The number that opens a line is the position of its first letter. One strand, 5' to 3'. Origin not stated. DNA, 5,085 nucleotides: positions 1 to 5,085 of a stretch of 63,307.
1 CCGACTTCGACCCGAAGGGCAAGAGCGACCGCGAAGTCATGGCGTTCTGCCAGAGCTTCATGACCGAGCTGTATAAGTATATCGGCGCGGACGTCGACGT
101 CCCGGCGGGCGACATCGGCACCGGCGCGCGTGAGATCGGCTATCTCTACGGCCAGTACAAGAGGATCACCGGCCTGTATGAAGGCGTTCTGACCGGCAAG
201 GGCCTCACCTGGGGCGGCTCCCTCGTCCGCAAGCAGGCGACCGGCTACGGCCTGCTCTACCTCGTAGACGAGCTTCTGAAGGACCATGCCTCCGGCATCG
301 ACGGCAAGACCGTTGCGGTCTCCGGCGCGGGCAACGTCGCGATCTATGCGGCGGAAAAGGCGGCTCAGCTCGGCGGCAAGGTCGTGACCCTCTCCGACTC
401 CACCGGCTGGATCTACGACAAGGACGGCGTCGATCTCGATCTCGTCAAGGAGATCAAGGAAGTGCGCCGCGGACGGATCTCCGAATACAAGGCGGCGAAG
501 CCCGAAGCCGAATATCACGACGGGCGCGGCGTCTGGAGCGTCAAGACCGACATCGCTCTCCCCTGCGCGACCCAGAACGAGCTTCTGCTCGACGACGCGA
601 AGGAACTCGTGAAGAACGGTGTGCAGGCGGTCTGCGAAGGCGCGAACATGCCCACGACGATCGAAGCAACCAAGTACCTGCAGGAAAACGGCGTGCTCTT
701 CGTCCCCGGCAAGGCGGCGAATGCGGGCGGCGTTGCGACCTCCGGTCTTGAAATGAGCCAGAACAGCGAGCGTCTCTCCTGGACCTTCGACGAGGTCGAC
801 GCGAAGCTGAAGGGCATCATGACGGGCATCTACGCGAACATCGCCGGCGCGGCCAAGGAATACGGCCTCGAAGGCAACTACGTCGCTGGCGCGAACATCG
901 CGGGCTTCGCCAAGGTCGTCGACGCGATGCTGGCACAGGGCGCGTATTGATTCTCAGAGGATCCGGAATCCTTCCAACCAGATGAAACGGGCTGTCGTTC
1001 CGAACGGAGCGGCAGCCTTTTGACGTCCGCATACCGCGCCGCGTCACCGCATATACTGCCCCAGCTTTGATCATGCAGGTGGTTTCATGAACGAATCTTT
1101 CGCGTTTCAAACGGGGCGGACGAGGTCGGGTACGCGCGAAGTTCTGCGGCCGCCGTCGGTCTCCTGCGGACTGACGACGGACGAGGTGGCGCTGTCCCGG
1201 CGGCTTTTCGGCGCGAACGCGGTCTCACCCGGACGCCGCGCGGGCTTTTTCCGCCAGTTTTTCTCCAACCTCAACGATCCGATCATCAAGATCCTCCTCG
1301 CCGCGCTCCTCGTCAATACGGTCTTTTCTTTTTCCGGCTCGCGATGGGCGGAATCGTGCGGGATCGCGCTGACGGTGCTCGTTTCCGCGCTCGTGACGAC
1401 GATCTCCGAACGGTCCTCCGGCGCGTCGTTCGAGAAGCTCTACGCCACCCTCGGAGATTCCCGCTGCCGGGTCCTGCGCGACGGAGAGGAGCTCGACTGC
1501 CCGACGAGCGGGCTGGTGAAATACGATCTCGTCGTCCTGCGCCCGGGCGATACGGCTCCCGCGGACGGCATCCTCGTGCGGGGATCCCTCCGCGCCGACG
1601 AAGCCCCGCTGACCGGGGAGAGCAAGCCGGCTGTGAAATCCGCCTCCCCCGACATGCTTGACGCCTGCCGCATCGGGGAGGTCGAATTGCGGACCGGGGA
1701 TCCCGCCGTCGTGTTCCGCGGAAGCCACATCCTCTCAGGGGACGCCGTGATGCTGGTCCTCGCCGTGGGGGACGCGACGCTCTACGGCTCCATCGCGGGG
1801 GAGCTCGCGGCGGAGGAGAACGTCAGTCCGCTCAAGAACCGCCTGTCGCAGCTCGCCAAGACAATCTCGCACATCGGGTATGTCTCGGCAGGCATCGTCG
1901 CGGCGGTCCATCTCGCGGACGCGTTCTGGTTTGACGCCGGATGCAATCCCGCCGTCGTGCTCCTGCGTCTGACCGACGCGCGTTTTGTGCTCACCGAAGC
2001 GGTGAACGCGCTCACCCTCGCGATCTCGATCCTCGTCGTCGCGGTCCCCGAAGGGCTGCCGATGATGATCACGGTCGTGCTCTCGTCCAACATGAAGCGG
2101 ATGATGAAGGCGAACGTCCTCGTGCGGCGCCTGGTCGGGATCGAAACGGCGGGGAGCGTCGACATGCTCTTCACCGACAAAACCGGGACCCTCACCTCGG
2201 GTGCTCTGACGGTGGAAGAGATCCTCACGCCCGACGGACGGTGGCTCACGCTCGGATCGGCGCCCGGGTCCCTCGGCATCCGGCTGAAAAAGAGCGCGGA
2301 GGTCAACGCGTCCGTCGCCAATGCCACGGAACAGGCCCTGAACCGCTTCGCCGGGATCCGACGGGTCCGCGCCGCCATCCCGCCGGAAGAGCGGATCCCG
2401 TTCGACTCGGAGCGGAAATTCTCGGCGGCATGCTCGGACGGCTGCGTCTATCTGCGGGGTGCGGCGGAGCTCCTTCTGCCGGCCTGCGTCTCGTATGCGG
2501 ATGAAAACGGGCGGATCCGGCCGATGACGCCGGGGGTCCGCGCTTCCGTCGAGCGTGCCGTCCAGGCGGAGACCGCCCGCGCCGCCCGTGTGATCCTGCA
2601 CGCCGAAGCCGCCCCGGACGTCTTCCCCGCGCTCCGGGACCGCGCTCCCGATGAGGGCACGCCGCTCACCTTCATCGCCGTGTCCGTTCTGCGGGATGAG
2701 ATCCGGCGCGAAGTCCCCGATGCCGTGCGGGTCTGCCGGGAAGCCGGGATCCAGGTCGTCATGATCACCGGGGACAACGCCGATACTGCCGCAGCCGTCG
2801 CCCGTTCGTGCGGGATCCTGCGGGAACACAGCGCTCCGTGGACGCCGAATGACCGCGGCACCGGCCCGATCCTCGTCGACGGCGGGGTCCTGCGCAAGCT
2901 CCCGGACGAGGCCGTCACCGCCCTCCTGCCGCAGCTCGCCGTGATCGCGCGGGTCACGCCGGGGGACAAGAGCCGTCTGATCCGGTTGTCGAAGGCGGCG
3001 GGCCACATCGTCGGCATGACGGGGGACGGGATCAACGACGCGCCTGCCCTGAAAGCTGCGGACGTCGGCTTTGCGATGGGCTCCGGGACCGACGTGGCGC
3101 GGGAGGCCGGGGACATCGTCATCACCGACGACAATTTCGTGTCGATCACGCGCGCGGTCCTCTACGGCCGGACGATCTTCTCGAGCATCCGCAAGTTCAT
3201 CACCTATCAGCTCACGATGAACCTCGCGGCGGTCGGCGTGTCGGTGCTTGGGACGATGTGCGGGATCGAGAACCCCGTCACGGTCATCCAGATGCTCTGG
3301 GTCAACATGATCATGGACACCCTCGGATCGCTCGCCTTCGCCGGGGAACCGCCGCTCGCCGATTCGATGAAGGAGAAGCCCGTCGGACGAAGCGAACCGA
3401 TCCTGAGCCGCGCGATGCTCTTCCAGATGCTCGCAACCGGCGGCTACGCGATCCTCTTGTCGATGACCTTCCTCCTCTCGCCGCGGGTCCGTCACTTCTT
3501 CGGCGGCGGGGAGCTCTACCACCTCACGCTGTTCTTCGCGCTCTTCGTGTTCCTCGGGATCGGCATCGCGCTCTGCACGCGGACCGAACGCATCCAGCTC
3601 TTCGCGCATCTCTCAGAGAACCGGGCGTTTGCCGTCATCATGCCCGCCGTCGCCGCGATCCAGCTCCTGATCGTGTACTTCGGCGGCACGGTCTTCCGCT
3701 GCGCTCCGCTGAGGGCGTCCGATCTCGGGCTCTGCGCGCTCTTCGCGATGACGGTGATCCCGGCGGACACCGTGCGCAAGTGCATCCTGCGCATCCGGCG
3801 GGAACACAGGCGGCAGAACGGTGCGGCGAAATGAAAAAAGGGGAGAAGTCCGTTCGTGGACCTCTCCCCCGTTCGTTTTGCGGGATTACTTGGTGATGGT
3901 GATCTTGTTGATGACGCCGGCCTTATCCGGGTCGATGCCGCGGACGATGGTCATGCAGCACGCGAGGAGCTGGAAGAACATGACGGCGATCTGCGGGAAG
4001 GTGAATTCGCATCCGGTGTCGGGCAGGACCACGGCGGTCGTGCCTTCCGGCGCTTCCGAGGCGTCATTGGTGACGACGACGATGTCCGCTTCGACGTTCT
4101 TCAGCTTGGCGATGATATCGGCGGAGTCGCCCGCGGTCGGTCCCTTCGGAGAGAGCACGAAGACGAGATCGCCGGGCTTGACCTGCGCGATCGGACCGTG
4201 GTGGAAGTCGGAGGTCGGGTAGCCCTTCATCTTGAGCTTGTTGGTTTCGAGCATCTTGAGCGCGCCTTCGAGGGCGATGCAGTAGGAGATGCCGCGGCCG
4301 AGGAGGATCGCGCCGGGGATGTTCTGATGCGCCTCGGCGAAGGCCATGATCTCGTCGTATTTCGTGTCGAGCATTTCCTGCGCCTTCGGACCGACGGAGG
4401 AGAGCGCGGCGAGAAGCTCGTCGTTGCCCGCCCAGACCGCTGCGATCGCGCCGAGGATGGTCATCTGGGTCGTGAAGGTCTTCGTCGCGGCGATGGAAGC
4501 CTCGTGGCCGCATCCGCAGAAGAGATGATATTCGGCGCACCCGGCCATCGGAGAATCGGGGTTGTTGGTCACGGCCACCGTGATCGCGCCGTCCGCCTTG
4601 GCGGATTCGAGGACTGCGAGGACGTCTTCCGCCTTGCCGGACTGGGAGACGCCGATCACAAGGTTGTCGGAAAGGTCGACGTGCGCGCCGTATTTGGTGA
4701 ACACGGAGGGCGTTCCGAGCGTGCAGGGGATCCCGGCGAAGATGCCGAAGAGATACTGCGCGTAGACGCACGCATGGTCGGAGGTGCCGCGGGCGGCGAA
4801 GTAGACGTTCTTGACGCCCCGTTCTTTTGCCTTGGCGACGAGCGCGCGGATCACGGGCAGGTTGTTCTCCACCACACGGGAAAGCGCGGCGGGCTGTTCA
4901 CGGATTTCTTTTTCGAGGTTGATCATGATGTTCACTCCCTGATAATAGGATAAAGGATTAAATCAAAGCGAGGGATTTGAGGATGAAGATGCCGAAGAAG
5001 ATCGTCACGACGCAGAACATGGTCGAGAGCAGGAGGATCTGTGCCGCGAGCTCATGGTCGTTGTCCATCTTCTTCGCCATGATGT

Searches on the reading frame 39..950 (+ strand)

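Call 69: search_protein_families(library=pfam, proteins=[window:39-950:+], max_evalue=0.00001)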
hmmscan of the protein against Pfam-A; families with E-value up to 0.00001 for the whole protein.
window:39-950:+ (303 aa): 2 families
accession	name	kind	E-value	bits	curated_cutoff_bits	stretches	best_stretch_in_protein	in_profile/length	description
PF00208.27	ELFV_dehydrog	-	1.2e-90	303.9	23.4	1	59-301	1-241/241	Glutamate/Leucine/Phenylalanine/Valine dehydrogenase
PF02812.23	ELFV_dehydrog_N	-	1.1e-10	41.7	25.3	1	2-41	89-128/129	Glu/Leu/Phe/Val dehydrogenase, dimerisation domain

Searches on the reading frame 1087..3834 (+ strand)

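Call 69: search_protein_families(library=pfam, proteins=[window:1087-3834:+], max_evalue=0.00001)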
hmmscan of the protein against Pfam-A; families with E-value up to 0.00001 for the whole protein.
window:1087-3834:+ (915 aa): 4 families
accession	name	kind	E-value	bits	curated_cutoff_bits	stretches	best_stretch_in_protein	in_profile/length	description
PF00689.26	Cation_ATPase_C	-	1.3e-32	113.4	27.3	1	729-899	2-174/175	Cation transporting ATPase, C-terminus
PF00122.25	E1-E2_ATPase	-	2e-31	109.3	28.1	1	124-341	4-180/181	E1-E2 ATPase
PF00702.32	Hydrolase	-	6.3e-14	53.2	26.4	1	360-659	3-191/191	haloacid dehalogenase-like hydrolase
PF00690.31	Cation_ATPase_N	-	2.2e-09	37.2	20.4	1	25-76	17-68/69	Cation transporter/ATPase, N-terminus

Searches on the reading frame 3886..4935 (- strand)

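Call 69: search_protein_families(library=pfam, proteins=[window:3886-4935:-], max_evalue=0.00001)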
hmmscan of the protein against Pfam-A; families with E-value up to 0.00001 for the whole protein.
window:3886-4935:- (349 aa): 1 family
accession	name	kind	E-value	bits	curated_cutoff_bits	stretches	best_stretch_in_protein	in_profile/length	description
PF01380.27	SIS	-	6.1e-35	120.3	25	2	41-165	5-129/131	SIS domain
